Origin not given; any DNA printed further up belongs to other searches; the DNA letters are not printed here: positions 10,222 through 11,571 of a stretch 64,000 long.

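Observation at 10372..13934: RelA/SpoT-domain synthetase with long unknown C-terminus, followed by an operon of histidine phosphatase, two NUDIX hydrolases and a methyltransferase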

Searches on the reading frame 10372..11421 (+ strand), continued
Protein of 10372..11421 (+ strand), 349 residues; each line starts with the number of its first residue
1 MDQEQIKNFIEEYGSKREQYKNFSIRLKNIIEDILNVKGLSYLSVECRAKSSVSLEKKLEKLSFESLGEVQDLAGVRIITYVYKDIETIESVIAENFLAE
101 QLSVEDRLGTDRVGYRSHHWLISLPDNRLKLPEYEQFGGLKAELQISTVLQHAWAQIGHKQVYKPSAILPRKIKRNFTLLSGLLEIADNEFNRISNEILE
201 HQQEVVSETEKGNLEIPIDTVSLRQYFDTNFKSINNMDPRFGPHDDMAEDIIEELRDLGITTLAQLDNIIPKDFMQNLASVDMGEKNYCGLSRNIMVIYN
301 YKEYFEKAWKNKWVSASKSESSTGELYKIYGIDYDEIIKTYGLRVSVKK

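Call 69: get_annotated_region(hit=H5, flank=5000)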
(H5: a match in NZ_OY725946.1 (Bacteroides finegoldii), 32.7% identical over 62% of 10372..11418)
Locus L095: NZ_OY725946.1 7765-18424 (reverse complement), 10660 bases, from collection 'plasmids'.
description: Bacteroides finegoldii strain Bacteroides finegoldii TSDC17.2-1.1 plasmid 44, complete sequence
organism: Bacteroides finegoldii (NCBI taxid 338188)
taxonomy: Bacteria; Bacteroidota; Bacteroidia; Bacteroidales; Bacteroidaceae; Bacteroides; Bacteroides finegoldii
host: -; source: -; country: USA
typing (MOB-suite, as given by PLSDB): non-mobilizable
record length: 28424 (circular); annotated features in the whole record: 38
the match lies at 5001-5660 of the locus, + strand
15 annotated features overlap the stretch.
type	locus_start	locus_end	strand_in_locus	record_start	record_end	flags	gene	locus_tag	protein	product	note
CDS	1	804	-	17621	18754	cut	-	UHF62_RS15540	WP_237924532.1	phage major capsid protein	GO:0019068 - virion assembly [Evidence IEA]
CDS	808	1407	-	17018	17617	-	-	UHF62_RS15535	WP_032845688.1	HK97 family phage prohead protease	GO:0019068 - virion assembly [Evidence IEA]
CDS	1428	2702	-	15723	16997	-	-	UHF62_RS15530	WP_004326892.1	phage portal protein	GO:0019068 - virion assembly [Evidence IEA]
CDS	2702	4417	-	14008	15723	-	-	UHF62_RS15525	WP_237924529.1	terminase TerL endonuclease subunit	-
CDS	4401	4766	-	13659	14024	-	-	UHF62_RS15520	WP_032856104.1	hypothetical protein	-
CDS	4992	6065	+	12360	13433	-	-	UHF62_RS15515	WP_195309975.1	(p)ppGpp synthetase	-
CDS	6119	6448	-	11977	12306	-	-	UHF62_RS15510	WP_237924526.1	HNH endonuclease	-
CDS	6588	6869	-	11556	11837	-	-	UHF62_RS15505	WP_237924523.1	hypothetical protein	-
CDS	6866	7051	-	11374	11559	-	-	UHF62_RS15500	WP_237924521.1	hypothetical protein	-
CDS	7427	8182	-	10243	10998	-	-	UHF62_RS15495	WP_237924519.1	site-specific DNA-methyltransferase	GO:0009307 - DNA restriction-modification system [Evidence IEA]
CDS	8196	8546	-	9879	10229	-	-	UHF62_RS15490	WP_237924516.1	hypothetical protein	-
CDS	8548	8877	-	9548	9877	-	-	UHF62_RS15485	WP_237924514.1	hypothetical protein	-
CDS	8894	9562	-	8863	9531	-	-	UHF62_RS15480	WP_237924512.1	hypothetical protein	-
CDS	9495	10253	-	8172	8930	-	-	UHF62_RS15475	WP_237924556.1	hypothetical protein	-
CDS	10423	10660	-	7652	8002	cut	-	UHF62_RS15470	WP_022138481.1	DUF1064 domain-containing protein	-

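Call 70: find_encoding_contigs(protein=P0005, flank=5000, max_places=1)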
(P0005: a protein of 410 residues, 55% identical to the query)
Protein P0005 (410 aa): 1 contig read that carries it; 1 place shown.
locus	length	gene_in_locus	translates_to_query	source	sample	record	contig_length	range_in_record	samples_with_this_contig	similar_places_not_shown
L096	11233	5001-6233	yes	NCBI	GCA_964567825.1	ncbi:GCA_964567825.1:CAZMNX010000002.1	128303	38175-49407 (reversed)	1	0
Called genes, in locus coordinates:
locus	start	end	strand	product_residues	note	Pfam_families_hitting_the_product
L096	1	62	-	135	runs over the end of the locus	PF13022:HTH_Tnp_1_2 (weak)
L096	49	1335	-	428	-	PF01555:N6_N4_Mtase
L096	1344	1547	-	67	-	-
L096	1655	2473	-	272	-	-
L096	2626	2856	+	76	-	PF09954:DUF2188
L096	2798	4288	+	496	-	PF28123:DUF8370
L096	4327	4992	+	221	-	-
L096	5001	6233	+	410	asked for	PF04607:RelA_SpoT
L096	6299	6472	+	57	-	-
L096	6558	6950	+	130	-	-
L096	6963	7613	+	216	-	PF01966:HD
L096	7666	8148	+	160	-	PF00293:NUDIX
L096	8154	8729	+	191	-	PF00293:NUDIX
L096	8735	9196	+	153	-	PF00293:NUDIX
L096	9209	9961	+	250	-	PF03372:Exo_endo_phos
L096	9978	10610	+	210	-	PF03575:Peptidase_S51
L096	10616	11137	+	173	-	PF00293:NUDIX (weak)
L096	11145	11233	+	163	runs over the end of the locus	-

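Call 71: find_encoding_contigs(protein=P0013, flank=5000, max_places=1)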
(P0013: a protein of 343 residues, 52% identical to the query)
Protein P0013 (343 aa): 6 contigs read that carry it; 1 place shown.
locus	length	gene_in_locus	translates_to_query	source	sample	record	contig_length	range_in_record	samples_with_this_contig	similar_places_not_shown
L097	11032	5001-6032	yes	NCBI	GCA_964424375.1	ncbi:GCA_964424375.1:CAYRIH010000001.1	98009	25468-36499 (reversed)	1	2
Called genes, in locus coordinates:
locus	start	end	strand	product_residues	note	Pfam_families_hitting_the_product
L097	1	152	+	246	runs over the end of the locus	PF00160:Pro_isomerase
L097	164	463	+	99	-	PF02575:YbaB_DNA_bd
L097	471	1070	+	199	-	PF21176:RecR_HhH, PF02132:RecR_ZnF (weak), PF13662:Toprim_4, PF01751:Toprim, PF21175:RecR_C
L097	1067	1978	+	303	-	PF00892:EamA, PF03151:TPT, PF00892:EamA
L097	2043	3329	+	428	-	PF01406:tRNA-synt_1e, PF01921:tRNA-synt_1f (faint), PF09334:tRNA-synt_1g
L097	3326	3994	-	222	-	PF07853:DUF1648, PF13630:SdpI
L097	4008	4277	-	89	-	PF12840:HTH_20 (weak), PF01022:HTH_5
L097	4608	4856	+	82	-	PF01541:GIY-YIG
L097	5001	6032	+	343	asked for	PF04607:RelA_SpoT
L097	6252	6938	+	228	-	-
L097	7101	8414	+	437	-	PF00215:OMPdecase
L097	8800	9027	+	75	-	-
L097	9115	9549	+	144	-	-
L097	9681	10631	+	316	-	PF01207:Dus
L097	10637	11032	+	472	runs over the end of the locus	PF01930:Cas_Cas4, PF13482:RNase_H_2, PF11074:DUF2779 (weak)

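Call 72: find_encoding_contigs(protein=P0020, flank=5000, max_places=1)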
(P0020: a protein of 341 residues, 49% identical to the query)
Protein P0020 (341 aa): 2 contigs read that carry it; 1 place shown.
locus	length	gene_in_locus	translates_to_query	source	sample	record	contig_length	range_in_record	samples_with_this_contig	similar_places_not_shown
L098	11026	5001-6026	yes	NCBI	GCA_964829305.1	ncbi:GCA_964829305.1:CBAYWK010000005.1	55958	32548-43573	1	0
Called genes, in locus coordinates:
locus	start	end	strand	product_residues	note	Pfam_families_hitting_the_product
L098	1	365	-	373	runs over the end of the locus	PF23459:S1_RRP5 (faint), PF00575:S1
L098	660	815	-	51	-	-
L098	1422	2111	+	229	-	PF13483:Lactamase_B_3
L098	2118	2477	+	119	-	-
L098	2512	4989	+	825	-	PF00521:DNA_topoisoIV, PF03989:DNA_gyraseA_C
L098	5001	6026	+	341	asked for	PF04607:RelA_SpoT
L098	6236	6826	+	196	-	-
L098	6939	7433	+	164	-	PF00293:NUDIX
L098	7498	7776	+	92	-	-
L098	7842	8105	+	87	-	-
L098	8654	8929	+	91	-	-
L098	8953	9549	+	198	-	PF06821:Ser_hydrolase, PF12697:Abhydrolase_6 (faint)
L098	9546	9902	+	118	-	PF01588:tRNA_bind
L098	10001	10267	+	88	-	-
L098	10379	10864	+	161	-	-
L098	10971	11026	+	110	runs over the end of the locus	-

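Call 73: find_encoding_contigs(protein=P0011, flank=5000, max_places=1)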
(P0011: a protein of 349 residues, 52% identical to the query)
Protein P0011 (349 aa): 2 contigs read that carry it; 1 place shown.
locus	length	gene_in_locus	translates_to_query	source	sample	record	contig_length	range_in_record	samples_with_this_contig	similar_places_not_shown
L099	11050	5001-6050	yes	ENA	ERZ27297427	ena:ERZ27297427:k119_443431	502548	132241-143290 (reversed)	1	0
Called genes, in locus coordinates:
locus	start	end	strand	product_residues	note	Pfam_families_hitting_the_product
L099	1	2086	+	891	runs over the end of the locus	PF02463:SMC_N (faint), PF13191:AAA_16 (faint), PF13555:AAA_29 (faint), PF00005:ABC_tran (faint), PF13304:AAA_21 (faint), PF17760:UvrA_inter, PF00684:DnaJ_CXXCXGXG (faint)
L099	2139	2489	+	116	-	-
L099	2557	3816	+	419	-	PF02151:UVR (faint), PF08459:UvrC_RNaseH_dom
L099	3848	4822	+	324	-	PF01820:Dala_Dala_lig_N, PF02655:ATP-grasp_3 (weak), PF07478:Dala_Dala_lig_C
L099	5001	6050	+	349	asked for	PF04607:RelA_SpoT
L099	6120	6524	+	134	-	PF09945:DUF2177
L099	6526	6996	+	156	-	PF03073:TspO_MBR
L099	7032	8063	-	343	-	PF02618:YceG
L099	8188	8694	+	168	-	PF00015:MCPsignal (faint)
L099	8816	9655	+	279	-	PF00119:ATP-synt_A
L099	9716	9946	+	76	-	PF00137:ATP-synt_C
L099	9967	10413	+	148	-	PF00430:ATP-synt_B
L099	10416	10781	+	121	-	-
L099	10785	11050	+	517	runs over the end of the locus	PF02874:ATP-synt_ab_N (faint), PF00006:ATP-synt_ab, PF00306:ATP-synt_ab_C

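Call 74: find_related_loci(query=window:10372-11418:+, collection=metagenome_contigs, flank=8000)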
Query window:10372-11418:+ (349 aa) in metagenome_contigs; peptide patterns used: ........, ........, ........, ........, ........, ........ (x = any residue, [..] = any of these).
65 stretches matched a pattern, but none encodes a relative of the query by tblastn (E <= 1e-3).

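Call 76: find_related_loci(query=A4, collection=metagenome_contigs, flank=8000)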
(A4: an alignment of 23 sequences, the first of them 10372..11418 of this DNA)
Query A4 (349 aa) in metagenome_contigs; peptide patterns used: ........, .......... (x = any residue, [..] = any of these).
35 stretches matched a pattern; 7 encode a relative of the query (tblastn E <= 1e-3); 7 distinct loci.
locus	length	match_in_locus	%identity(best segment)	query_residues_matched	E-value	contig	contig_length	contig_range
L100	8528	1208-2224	52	1-341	4e-114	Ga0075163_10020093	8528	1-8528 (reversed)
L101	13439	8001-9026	52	1-344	1e-112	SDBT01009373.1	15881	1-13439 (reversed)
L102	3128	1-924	54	30-341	1e-111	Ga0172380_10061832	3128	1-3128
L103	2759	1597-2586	47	9-341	2e-105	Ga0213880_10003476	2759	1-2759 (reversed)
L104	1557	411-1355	46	1-313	2e-90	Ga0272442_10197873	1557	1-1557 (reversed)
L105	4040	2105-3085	41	13-343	8e-79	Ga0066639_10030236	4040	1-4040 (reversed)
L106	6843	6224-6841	56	1-204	1e-73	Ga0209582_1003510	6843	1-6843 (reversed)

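Call 77: find_encoding_contigs(protein=P0008, flank=8000, max_places=1)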
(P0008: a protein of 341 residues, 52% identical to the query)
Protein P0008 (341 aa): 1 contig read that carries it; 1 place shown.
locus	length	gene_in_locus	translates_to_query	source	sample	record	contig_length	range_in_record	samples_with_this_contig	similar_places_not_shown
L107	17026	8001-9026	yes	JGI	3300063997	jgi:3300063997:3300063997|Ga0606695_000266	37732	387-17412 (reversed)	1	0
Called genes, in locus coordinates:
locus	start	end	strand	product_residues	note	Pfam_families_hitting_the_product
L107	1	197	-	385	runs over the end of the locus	PF03129:HGTP_anticodon (faint)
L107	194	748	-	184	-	PF10502:Peptidase_S26, PF00717:Peptidase_S24 (weak)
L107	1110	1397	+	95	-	-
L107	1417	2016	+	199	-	PF01195:Pept_tRNA_hydro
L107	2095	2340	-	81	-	-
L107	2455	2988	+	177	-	-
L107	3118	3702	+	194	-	-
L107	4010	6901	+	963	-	PF03477:ATP-cone, PF00317:Ribonuc_red_lgN, PF02867:Ribonuc_red_lgC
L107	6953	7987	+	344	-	PF00268:Ribonuc_red_sm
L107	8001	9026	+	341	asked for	PF04607:RelA_SpoT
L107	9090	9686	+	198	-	PF06821:Ser_hydrolase, PF00561:Abhydrolase_1 (faint)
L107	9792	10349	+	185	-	-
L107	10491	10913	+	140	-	-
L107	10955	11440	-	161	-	-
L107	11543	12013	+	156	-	-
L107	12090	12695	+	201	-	-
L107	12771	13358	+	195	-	PF04011:LemA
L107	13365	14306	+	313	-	PF04536:TPM_phosphatase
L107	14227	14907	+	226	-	-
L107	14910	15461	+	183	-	PF00565:SNase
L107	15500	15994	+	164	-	PF18931:DUF5680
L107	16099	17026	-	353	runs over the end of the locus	-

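Call 78: find_encoding_contigs(protein=P0017, flank=8000, max_places=1)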
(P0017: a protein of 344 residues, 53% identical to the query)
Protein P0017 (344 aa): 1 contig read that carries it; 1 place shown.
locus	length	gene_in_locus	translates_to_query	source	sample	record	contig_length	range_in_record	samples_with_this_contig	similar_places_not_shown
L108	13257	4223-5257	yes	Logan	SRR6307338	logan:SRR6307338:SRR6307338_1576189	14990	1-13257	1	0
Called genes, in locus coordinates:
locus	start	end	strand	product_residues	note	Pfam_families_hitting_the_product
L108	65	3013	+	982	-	PF03477:ATP-cone, PF00317:Ribonuc_red_lgN, PF02867:Ribonuc_red_lgC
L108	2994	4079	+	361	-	PF00268:Ribonuc_red_sm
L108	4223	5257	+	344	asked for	PF04607:RelA_SpoT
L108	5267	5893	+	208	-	PF03575:Peptidase_S51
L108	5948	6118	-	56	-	-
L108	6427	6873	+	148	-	PF00254:FKBP_C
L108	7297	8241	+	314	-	PF07478:Dala_Dala_lig_C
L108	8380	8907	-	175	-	-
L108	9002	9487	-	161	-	-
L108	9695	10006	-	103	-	PF07411:DUF1508 (weak)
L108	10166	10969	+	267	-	PF00730:HhH-GPD, PF00633:HHH (weak)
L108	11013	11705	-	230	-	PF01479:S4 (weak), PF00849:PseudoU_synth_2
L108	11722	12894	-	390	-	PF07690:MFS_1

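Call 79: find_encoding_contigs(protein=P0018, flank=8000, max_places=1)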
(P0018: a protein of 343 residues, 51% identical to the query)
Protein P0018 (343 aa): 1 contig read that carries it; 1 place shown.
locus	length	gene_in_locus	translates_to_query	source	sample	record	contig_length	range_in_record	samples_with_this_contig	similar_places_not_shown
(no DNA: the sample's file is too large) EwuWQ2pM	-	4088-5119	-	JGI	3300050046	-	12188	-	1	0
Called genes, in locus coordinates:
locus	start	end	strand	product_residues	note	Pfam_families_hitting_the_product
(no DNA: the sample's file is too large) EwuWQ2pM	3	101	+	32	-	?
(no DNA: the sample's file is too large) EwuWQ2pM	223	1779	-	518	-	PF14362:DUF4407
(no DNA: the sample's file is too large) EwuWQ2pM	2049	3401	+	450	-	PF13230:GATase_4 (weak), PF13522:GATase_6, PF13537:GATase_7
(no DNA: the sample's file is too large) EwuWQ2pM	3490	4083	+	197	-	PF01765:RRF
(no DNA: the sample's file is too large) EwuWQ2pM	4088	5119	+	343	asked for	PF04607:RelA_SpoT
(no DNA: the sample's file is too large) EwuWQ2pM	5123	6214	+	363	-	PF02163:Peptidase_M50, PF17820:PDZ_6 (weak)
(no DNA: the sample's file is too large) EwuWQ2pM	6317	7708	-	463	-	-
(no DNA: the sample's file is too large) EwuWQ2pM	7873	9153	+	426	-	PF00587:tRNA-synt_2b, PF03129:HGTP_anticodon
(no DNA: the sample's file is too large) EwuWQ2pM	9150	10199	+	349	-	PF06723:MreB_Mbl, PF00012:HSP70, PF14450:FtsA, PF23717:DUF7159 (weak)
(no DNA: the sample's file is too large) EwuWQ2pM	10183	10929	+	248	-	PF04085:MreC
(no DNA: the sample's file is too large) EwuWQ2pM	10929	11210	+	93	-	-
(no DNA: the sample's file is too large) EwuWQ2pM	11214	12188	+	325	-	?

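Call 80: find_encoding_contigs(protein=P0024, flank=8000, max_places=1)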
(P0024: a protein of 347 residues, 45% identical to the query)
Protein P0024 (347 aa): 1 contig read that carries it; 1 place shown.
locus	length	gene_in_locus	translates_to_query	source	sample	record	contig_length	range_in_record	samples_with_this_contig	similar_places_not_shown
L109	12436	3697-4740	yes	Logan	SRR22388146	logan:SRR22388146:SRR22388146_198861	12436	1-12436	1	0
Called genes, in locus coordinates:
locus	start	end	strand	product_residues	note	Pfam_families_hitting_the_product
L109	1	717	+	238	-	?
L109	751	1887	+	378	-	PF01702:TGT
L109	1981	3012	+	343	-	PF02547:Queuosine_synth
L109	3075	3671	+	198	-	PF18893:DUF5652, PF01588:tRNA_bind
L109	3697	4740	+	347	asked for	PF04607:RelA_SpoT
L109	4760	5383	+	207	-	PF03575:Peptidase_S51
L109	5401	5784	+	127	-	-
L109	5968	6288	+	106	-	-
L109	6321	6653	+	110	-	-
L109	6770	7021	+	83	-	-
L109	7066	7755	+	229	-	PF00081:Sod_Fe_N, PF02777:Sod_Fe_C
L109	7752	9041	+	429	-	PF22807:TrAA12, PF07995:GSDH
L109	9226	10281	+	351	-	PF10648:Gmad2, PF10646:Germane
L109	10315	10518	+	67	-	PF11127:YgaP-like_TM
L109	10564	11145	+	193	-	PF02834:LigT_PEase, PF13563:2_5_RNA_ligase2 (weak)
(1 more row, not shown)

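Call 84: search_protein_families(library=pfam, proteins=[L096:6963-7610:+, L096:6558-6947:+, L001:7095-7415:+, L097:6252-6935:+, L098:6236-6823:+, L096:4327-4989:+, L107:9792-10346:+], max_evalue=0.1)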
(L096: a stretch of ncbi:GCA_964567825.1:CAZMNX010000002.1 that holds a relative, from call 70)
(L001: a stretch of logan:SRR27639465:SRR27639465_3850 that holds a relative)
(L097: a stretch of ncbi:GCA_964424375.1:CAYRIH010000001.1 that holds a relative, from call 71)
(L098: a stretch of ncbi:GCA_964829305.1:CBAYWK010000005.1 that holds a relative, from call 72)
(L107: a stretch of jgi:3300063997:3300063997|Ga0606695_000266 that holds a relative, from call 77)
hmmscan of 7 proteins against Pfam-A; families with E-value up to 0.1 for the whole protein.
L096:6963-7610:+ (216 aa): 2 families
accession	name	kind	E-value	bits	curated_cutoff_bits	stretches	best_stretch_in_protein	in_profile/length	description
PF01966.28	HD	-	3.6e-12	47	22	1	26-129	2-115/116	HD domain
PF08289.16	Flu_M1_C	-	0.073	13.7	22.3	0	68-118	30-79/97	Influenza Matrix protein (M1) C-terminal domain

L096:6558-6947:+ (130 aa): 0 families

L001:7095-7415:+ (107 aa): 2 families
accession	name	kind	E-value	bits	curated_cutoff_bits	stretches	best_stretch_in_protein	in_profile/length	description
PF08670.17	MEKHLA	-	0.024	15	23.7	1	14-79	26-90/143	MEKHLA domain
PF21141.3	T6PP_C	-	0.038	13.7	26.7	1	11-52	137-178/267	Trehalose-6-phosphate phosphatase, C-terminal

L097:6252-6935:+ (228 aa): 1 family
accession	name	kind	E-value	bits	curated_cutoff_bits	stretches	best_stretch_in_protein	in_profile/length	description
PF18912.6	DZR_2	-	0.016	15.5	27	1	117-146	20-48/56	Double zinc ribbon domain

L098:6236-6823:+ (196 aa): 0 families

L096:4327-4989:+ (221 aa): 0 families

L107:9792-10346:+ (185 aa): 1 family
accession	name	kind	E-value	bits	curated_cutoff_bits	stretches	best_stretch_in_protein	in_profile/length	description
PF18407.7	GNAT_like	-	0.04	14.6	26.3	1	157-181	20-45/61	GCN5-related N-acetyltransferase like domain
